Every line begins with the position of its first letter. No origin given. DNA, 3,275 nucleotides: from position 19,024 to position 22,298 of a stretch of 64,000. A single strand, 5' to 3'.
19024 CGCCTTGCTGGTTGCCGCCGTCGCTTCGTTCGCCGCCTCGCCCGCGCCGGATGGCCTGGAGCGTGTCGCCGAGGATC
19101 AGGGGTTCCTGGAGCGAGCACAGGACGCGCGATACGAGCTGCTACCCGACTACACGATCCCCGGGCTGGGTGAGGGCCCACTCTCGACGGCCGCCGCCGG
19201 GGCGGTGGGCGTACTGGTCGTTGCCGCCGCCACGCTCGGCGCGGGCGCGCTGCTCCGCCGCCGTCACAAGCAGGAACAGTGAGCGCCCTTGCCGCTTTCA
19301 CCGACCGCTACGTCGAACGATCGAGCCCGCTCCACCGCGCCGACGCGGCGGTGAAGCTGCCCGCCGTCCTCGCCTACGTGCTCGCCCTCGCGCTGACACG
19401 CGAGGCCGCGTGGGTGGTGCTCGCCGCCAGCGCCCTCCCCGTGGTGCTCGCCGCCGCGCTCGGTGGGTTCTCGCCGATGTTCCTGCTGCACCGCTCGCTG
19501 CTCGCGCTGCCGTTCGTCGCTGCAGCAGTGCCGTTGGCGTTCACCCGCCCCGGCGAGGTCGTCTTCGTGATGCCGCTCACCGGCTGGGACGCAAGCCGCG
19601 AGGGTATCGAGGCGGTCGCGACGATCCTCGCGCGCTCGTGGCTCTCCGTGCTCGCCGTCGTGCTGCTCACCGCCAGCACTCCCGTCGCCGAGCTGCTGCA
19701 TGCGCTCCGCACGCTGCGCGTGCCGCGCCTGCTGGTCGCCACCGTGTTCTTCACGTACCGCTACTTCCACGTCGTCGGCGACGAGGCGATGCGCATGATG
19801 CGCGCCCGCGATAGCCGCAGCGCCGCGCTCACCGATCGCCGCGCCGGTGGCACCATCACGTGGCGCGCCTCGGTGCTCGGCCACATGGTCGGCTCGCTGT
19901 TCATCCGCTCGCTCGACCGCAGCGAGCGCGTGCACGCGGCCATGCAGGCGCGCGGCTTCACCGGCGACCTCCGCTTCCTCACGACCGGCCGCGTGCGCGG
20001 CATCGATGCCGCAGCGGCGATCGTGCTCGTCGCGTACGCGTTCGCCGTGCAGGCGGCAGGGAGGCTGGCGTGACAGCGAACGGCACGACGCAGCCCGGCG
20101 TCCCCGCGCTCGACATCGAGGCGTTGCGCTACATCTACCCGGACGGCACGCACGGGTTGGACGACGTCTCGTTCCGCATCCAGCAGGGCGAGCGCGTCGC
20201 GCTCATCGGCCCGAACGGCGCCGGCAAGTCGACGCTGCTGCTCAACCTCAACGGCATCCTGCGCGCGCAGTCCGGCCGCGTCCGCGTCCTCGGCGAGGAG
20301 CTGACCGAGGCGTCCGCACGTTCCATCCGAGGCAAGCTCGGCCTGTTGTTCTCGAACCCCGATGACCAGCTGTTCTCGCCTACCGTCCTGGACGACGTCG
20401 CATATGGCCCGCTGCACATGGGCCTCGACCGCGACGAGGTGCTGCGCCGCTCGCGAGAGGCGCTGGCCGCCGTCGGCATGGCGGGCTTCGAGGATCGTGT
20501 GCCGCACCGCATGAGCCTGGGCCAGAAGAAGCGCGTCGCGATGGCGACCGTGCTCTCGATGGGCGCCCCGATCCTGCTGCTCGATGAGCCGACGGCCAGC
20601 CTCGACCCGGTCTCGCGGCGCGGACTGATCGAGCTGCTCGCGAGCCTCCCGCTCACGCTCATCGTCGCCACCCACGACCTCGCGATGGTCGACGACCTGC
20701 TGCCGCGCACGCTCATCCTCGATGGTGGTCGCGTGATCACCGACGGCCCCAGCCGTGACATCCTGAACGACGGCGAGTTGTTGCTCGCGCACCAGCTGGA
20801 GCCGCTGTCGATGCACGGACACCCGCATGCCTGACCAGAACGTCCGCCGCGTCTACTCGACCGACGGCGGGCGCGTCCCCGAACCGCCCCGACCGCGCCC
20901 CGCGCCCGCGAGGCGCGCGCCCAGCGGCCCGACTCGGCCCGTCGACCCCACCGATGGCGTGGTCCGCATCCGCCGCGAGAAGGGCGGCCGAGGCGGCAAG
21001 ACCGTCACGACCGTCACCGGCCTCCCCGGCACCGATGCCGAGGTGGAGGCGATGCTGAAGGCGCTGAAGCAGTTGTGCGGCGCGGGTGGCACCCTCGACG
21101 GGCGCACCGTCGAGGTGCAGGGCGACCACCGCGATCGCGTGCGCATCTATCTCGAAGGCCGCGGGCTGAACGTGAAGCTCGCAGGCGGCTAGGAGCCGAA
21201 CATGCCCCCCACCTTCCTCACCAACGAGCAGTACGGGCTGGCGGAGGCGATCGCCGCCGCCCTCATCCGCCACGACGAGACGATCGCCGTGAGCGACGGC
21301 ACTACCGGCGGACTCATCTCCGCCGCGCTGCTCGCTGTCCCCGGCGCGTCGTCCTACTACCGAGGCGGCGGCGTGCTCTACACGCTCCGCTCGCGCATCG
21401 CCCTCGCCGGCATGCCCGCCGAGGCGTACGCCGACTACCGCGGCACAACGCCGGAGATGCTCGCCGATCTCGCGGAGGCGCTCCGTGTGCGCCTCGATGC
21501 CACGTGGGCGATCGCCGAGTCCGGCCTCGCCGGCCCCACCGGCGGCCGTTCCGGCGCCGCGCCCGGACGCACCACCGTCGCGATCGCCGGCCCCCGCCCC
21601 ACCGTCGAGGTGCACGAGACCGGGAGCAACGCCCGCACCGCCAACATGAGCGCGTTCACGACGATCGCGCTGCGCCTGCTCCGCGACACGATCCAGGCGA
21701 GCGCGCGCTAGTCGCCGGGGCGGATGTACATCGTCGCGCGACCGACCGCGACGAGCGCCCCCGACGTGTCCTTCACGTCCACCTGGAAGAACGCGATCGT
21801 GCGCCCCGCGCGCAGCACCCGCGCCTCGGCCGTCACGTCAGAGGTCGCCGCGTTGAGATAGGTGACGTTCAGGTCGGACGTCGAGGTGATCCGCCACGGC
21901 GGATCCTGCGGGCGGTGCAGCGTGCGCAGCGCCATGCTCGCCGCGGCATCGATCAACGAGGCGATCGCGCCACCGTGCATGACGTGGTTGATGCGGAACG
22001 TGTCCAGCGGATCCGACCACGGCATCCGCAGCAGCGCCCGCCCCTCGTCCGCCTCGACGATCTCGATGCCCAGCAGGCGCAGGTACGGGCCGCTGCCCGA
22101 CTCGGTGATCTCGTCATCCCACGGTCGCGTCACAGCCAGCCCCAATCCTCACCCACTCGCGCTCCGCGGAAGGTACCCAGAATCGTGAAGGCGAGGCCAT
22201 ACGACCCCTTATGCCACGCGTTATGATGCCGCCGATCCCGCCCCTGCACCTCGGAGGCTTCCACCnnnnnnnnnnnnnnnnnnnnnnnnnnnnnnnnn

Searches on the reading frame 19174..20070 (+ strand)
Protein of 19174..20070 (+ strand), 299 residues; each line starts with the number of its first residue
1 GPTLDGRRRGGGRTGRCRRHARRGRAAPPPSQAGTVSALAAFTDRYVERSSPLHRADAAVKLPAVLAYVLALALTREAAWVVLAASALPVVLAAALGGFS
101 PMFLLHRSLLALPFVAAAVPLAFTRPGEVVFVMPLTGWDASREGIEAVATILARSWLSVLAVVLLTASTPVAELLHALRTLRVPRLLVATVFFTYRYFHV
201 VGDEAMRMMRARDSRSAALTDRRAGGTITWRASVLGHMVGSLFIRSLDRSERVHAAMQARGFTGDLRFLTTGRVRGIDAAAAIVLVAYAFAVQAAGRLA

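Call 46: search_protein_families(library=pfam, proteins=[window:19174-20070:+])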
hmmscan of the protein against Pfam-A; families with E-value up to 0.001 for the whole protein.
window:19174-20070:+ (299 aa): 1 family
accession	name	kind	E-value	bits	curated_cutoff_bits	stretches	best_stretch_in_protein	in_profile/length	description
PF02361.21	CbiQ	-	5.9e-34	118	25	1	50-264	2-210/216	Cobalt transport protein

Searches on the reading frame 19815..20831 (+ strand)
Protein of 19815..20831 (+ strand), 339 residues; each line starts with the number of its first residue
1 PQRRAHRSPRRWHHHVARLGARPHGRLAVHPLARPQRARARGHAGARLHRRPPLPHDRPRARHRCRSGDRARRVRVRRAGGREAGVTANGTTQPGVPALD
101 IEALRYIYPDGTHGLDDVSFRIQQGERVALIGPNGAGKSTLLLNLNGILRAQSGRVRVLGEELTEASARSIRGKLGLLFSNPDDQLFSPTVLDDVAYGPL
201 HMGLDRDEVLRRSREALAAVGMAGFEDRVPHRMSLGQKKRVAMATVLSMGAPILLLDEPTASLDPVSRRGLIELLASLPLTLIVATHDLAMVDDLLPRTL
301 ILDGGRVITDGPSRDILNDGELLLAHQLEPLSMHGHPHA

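Call 46: search_protein_families(library=pfam, proteins=[window:19815-20831:+])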
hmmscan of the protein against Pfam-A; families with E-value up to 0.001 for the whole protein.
window:19815-20831:+ (339 aa): 5 families
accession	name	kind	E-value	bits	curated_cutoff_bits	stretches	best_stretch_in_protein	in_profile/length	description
PF00005.33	ABC_tran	-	1.1e-31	110.7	25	1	115-261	1-137/137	ABC transporter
PF13304.12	AAA_21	-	4.2e-16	60.3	27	2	229-293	234-304/304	AAA domain, putative AbiEii toxin, Type IV TA system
PF02463.25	SMC_N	-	4.8e-07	29.9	40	1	128-293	27-203/220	RecF/RecN/SMC N terminal domain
PF13555.12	AAA_29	-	0.00014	22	27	1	115-149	12-46/61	P-loop containing region of AAA domain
PF11398.14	DUF2813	-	0.0006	19.7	21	0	249-287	282-320/372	Protein of unknown function (DUF2813)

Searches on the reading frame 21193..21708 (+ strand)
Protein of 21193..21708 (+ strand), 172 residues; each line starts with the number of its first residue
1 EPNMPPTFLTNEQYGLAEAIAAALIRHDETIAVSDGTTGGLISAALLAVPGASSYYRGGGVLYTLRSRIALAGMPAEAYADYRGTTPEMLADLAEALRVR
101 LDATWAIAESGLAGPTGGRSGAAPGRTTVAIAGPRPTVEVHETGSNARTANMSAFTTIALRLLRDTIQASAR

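Call 46: search_protein_families(library=pfam, proteins=[window:21193-21708:+])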
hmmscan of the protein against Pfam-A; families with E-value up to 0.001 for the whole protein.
window:21193-21708:+ (172 aa): 1 family
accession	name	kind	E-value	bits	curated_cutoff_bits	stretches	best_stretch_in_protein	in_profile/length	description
PF02464.23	CinA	-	5.5e-36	124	23.5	1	16-166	4-154/155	Competence-damaged protein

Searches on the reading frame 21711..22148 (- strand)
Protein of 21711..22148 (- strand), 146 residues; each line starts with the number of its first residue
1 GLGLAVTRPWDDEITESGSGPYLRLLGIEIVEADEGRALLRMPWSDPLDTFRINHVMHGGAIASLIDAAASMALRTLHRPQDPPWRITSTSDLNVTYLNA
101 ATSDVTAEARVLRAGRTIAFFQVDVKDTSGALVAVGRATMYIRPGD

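Call 46: search_protein_families(library=pfam, proteins=[window:21711-22148:-])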
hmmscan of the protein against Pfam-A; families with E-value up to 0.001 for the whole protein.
window:21711-22148:- (146 aa): 3 families
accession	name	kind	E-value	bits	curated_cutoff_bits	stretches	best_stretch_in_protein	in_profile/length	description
PF03061.28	4HBT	-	1.6e-17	64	20.6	1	55-133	2-78/79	Thioesterase superfamily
PF13622.12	4HBT_3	-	1.8e-08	35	24.3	1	52-140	7-82/83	Acyl-CoA thioesterase N-terminal domain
PF14539.12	DUF4442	-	1.9e-08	35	25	1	21-142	14-132/132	Domain of unknown function (DUF4442)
